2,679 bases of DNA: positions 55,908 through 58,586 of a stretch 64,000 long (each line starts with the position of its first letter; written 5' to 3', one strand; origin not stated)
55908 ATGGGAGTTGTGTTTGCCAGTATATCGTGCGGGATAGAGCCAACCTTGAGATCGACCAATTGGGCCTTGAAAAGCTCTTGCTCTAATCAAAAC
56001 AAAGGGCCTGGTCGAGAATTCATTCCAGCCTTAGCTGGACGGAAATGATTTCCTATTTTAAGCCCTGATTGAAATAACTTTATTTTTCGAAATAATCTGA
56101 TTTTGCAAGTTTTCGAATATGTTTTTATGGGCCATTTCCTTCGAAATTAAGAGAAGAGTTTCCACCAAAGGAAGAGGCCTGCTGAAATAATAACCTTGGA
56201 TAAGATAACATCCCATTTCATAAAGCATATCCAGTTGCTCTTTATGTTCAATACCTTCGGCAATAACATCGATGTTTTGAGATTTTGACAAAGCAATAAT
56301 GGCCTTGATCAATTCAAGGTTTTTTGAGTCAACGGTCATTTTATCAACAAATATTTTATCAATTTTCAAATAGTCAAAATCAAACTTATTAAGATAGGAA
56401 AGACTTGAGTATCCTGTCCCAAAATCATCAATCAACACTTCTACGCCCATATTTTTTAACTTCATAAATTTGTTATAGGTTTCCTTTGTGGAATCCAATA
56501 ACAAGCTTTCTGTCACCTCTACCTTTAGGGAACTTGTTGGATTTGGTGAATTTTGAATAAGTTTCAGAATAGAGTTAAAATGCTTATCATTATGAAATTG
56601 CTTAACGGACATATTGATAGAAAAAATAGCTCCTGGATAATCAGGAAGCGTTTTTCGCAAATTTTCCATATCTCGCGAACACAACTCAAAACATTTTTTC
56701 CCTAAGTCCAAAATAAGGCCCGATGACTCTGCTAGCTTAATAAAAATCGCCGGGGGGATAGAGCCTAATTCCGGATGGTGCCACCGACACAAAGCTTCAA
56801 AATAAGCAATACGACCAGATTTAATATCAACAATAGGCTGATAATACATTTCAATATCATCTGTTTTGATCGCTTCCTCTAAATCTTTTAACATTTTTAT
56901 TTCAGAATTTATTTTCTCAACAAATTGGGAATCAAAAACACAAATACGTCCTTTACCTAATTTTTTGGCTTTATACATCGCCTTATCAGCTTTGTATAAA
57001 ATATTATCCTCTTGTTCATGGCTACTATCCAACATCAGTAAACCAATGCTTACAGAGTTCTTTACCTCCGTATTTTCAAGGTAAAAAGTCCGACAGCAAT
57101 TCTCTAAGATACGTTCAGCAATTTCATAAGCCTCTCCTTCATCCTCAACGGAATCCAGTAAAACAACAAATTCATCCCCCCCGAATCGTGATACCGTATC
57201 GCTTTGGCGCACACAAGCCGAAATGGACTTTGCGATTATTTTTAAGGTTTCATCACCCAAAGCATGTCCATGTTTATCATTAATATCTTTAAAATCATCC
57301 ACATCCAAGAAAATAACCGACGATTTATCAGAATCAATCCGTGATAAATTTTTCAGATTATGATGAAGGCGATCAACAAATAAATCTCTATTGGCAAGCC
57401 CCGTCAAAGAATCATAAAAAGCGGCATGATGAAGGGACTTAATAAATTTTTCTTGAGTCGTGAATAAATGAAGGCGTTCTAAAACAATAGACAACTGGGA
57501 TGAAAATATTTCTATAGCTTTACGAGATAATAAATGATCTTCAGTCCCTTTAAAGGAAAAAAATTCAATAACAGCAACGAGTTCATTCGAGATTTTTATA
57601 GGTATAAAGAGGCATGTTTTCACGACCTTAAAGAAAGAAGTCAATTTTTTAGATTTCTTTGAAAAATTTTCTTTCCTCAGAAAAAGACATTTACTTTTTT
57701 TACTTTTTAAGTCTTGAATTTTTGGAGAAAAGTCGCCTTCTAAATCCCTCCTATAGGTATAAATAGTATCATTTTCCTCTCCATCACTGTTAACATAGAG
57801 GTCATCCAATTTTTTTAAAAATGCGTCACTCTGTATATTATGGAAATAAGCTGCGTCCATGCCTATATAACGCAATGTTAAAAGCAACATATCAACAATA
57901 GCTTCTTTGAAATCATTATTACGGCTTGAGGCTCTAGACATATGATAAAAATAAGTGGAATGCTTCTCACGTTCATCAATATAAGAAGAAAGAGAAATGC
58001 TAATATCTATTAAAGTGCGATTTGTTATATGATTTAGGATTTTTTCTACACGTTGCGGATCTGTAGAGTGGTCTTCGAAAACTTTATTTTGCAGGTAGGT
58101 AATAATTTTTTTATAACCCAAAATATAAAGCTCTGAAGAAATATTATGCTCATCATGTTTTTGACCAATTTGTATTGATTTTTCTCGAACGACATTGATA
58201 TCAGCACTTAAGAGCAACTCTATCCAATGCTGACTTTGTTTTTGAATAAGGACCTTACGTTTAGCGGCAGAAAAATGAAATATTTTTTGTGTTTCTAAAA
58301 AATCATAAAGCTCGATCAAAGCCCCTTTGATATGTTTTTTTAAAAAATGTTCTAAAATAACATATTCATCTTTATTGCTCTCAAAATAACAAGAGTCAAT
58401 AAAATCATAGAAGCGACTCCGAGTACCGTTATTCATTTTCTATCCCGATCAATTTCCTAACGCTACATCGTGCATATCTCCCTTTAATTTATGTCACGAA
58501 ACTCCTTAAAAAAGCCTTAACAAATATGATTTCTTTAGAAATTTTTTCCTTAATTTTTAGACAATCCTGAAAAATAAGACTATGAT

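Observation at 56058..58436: Globin-like/GAF-GGDEF-EAL enzyme: the likely c-di-GMP source for the cassette at 19260-23062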

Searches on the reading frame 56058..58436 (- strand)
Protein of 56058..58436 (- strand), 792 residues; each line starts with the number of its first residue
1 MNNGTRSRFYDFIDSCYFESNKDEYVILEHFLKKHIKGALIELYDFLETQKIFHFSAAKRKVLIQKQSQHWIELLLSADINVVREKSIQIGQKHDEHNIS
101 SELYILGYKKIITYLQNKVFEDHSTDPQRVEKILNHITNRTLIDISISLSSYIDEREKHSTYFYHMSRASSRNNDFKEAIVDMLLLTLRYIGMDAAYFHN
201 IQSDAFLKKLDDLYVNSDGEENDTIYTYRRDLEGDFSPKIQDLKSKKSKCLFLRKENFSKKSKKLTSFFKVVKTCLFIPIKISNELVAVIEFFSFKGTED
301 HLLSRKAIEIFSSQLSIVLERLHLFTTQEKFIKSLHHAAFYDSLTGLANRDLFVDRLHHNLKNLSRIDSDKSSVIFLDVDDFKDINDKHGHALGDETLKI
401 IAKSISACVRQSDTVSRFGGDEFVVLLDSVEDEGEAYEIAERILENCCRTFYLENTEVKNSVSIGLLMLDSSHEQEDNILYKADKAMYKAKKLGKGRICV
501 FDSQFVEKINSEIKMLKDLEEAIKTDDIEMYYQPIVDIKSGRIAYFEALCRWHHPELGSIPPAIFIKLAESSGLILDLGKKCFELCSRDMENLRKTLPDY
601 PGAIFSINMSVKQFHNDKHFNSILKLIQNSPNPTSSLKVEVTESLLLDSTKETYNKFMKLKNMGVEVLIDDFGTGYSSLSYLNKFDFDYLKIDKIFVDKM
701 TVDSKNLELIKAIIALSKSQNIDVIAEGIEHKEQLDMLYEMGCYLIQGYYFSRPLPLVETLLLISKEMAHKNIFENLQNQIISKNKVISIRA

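Call 3: search_protein_families(library=pfam, proteins=[window:56058-58436:-], max_evalue=1)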
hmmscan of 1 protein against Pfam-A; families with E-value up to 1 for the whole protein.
window:56058-58436:- (792 aa): 3 families
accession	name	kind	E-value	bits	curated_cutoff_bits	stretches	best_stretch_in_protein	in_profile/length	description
PF00563.25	EAL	-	1.1e-71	241.4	31.3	1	518-754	3-236/236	EAL domain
PF00990.26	GGDEF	-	4.9e-43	147.1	23.8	1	339-496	1-160/161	Diguanylate cyclase, GGDEF domain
PF11563.14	Protoglobin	-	3.7e-09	37.2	25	1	28-157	25-157/158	Protoglobin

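Call 4: search_protein_families(library=ncbifam, proteins=[window:56058-58436:-], max_evalue=1)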
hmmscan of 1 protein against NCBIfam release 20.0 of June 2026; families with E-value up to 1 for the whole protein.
window:56058-58436:- (792 aa): 29 families (the best 25 are shown)
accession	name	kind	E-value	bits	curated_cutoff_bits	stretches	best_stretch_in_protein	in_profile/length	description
NF053781.1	cdiGMPphdstlr2612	equivalog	3.6e-102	342.9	1600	1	332-760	833-1261/1268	Tlr1612 family c-di-GMP phosphodiesterase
NF045675.1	PhdiestaseDibA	equivalog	1.8e-101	340.4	980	1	333-756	197-617/623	phosphodiesterase DibA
NF052458.1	PhdiestGepA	equivalog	7.1e-96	322.2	1200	1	333-759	419-836/840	phosphodiesterase GepA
NF007474.0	PRK10060.1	equivalog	2.1e-93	313.7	782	1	332-759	230-649/663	cyclic di-GMP phosphodiesterase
NF008467.0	PRK11359.1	equivalog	1.3e-86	291.3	857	1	324-759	361-787/800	oxygen-sensing cyclic-di-GMP phosphodiesterase DosP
NF008807.1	PRK11829.1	equivalog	3.8e-68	230.2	733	1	343-759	246-657/670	biofilm formation regulator HmsP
NF007298.0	PRK09776.1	equivalog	4.2e-65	220.3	1135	1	326-760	671-1102/1111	diguanylate cyclase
NF007839.0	PRK10551.1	equivalog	1e-63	215.7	461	1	515-769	264-515/518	cyclic di-GMP phosphodiesterase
NF007423.1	PRK09966.1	equivalog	8e-47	160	325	1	331-491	231-390/390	diguanylate cyclase DgcN/YfiN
NF045673.1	c-di-GMPRcptLapD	equivalog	2e-45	155.2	1020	1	323-756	220-646/647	cyclic di-GMP receptor LapD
NF008281.1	PRK11059.1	equivalog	3.8e-41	141.1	663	1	336-756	218-631/633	RNase E specificity factor CsrD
TIGR00254.1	GGDEF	domain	1.9e-40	138.3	37.4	1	335-501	1-167/168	diguanylate cyclase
NF007135.0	PRK09581.1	equivalog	2e-37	129.1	474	1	337-499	290-453/457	PleD family two-component system response regulator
NF038266.1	diguan_SiaD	equivalog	3e-37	128.4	290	1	333-497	88-251/252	biofilm regulation diguanylate cyclase SiaD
NF051473.1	DigCycDgcsShew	equivalog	1.7e-36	126.1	400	1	334-497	130-287/291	diguanylate cyclase DgcS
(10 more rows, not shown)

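Call 9: find_encoding_contigs(protein=window:56058-58436:-, flank=3000, max_places=6)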
Protein window:56058-58436:- (792 aa): no gene with exactly this product is on record in the collection.

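Call 12: find_homologous_proteins(query=window:56058-58436:-, max_evalue=0.00001)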
Query window:56058-58436:- (792 aa): 3418 proteins with E <= 0.00001 among 8000 candidates; the best 120 are listed.
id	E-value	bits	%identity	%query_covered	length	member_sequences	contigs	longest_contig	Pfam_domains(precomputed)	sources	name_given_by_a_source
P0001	0.0e+0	1750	100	100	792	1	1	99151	PF00563.26,PF00990.27,PF11563.15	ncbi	-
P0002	0.0e+0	1184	69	99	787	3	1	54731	PF00563.26,PF00990.27,PF11563.15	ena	-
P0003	1.1e-242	826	77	60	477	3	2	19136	PF00563.26,PF00990.27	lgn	-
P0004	5.9e-112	393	35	63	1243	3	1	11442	PF13185.13,PF01590.33,PF13492.13,PF00563.26,PF00990.27,PF17853.7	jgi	jgi:diguanylate cyclase (GGDEF)-like protein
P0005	2.3e-106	375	34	55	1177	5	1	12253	PF08447.19,PF13426.14,PF08448.17,PF00563.26,PF00989.32,PF00990.27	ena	-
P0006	2.6e-100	355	40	57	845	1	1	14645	PF08447.19,PF13426.14,PF08448.17,PF00563.26,PF00989.32,PF00990.27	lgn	-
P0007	8.1e-100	353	32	62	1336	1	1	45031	PF13185.13,PF01590.33,PF13492.13,PF00563.26,PF00990.27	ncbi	-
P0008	2.1e-99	352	40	55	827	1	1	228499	PF08447.19,PF13426.14,PF08448.17,PF00563.26,PF00989.32,PF00990.27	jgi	jgi:diguanylate cyclase (GGDEF)-like protein/PAS domain S-box-containing protein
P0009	3.4e-98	348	40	57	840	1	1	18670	PF08447.19,PF13426.14,PF08448.17,PF00563.26,PF00989.32,PF00990.27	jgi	jgi:diguanylate cyclase (GGDEF)-like protein/PAS domain S-box-containing protein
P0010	5.9e-98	347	40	55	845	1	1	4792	PF08447.19,PF13426.14,PF08448.17,PF00563.26,PF00989.32,PF00990.27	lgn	-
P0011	7.4e-98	347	41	54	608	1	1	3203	PF13426.14,PF13188.14,PF08448.17,PF00563.26,PF00989.32,PF00990.27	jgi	jgi:diguanylate cyclase (GGDEF)-like protein/PAS domain S-box-containing protein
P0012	8.4e-98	346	40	56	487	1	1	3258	PF00563.26,PF00990.27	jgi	jgi:diguanylate cyclase (GGDEF)-like protein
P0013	1.1e-97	346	40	54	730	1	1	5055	PF08447.19,PF00563.26,PF00990.27,PF00072.31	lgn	-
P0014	8.5e-97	343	41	53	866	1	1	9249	PF08447.19,PF13426.14,PF08448.17,PF00563.26,PF00989.32,PF00990.27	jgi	jgi:diguanylate cyclase (GGDEF)-like protein/PAS domain S-box-containing protein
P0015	9.2e-97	343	40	57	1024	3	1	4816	PF08447.19,PF13426.14,PF13188.14,PF12860.14,PF24820.2,PF08448.17,PF00563.26,PF00989.32,PF00990.27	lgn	-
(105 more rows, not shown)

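Call 14: find_encoding_contigs(protein=P0001, flank=10000, max_places=4)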
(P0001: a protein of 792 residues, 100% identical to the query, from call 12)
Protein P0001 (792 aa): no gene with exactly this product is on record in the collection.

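Call 15: find_encoding_contigs(protein=P0002, flank=10000, max_places=4)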
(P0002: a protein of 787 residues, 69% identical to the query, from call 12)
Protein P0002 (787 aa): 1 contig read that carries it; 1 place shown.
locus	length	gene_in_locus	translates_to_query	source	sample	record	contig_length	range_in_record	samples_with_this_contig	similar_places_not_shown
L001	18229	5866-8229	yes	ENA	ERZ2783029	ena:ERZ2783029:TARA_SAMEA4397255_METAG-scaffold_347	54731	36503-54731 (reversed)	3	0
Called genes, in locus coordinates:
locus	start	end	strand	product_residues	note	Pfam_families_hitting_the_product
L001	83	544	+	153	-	-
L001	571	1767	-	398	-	PF00375:SDF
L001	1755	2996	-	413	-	PF00375:SDF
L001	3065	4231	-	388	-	PF00375:SDF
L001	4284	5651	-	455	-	-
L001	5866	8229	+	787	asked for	PF11563:Protoglobin, PF00990:GGDEF, PF00563:EAL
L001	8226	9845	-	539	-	PF00672:HAMP (weak), PF00512:HisKA, PF02518:HATPase_c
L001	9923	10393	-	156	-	PF05258:DciA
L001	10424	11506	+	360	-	PF00730:HhH-GPD, PF00633:HHH (weak), PF14815:NUDIX_4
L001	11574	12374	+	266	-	PF10502:Peptidase_S26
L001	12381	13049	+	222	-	PF22935:RM44_endonuclase (faint), PF14622:Ribonucleas_3_3, PF00636:Ribonuclease_3, PF00035:dsrm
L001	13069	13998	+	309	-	-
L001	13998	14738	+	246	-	PF11967:RecO_N, PF02565:RecO_C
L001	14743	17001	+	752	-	PF00521:DNA_topoisoIV, PF03989:DNA_gyraseA_C (faint)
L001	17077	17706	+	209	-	PF04280:Tim44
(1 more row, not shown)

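Call 17: list_cluster_members(proteins=[P0001, P0002, P0003])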
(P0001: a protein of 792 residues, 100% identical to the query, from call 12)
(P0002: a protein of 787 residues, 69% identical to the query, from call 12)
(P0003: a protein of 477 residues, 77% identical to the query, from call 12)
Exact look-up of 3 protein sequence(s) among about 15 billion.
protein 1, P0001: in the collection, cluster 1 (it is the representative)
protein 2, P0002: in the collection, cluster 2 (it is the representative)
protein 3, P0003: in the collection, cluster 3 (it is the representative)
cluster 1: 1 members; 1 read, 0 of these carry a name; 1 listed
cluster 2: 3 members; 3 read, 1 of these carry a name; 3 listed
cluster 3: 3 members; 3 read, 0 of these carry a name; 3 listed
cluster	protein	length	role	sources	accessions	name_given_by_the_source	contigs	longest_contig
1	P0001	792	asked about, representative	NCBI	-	-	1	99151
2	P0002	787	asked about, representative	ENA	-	-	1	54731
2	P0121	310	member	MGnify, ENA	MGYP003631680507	FL=1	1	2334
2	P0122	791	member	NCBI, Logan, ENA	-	-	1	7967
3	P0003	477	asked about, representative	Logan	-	-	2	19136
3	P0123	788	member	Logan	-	-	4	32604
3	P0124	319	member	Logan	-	-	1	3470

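Call 80: find_encoding_contigs(protein=P0123, flank=10000, max_places=3)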
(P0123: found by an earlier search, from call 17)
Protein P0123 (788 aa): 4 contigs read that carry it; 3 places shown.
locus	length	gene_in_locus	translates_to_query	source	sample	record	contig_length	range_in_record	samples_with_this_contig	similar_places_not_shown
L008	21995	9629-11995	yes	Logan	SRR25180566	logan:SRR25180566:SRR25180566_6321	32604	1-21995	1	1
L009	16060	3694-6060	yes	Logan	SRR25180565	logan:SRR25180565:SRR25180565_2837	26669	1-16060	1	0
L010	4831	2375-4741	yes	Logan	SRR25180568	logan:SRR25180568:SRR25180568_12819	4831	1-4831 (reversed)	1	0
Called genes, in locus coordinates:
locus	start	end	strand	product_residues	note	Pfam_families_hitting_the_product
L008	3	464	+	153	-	?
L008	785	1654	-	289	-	-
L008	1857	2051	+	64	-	-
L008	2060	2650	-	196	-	PF02622:DUF179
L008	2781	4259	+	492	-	-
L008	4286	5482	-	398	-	PF00375:SDF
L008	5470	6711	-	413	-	PF00375:SDF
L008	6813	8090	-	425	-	PF00375:SDF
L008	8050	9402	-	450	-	PF02878:PGM_PMM_I, PF02879:PGM_PMM_II, PF02880:PGM_PMM_III, PF00408:PGM_PMM_IV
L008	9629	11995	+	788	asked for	PF11563:Protoglobin, PF00990:GGDEF, PF00563:EAL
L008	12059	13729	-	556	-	PF00672:HAMP (weak), PF00512:HisKA, PF02518:HATPase_c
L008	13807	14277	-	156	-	PF05258:DciA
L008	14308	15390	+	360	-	PF00730:HhH-GPD, PF00633:HHH, PF14815:NUDIX_4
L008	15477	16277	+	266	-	PF10502:Peptidase_S26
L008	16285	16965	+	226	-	PF14622:Ribonucleas_3_3, PF00636:Ribonuclease_3, PF00035:dsrm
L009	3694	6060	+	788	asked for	PF11563:Protoglobin, PF00990:GGDEF, PF00563:EAL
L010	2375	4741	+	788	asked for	PF11563:Protoglobin, PF00990:GGDEF, PF00563:EAL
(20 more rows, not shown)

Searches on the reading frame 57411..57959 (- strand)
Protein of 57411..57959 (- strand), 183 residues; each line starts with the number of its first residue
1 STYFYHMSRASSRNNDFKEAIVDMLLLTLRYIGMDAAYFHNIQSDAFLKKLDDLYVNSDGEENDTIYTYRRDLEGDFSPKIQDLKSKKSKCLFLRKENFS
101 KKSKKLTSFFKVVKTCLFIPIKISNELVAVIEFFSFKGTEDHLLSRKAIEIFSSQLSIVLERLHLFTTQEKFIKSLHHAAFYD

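Call 25: search_protein_families(library=pfam, proteins=[window:57411-57959:-], max_evalue=10)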
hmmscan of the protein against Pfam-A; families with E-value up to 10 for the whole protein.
seq(183 aa): 0 families
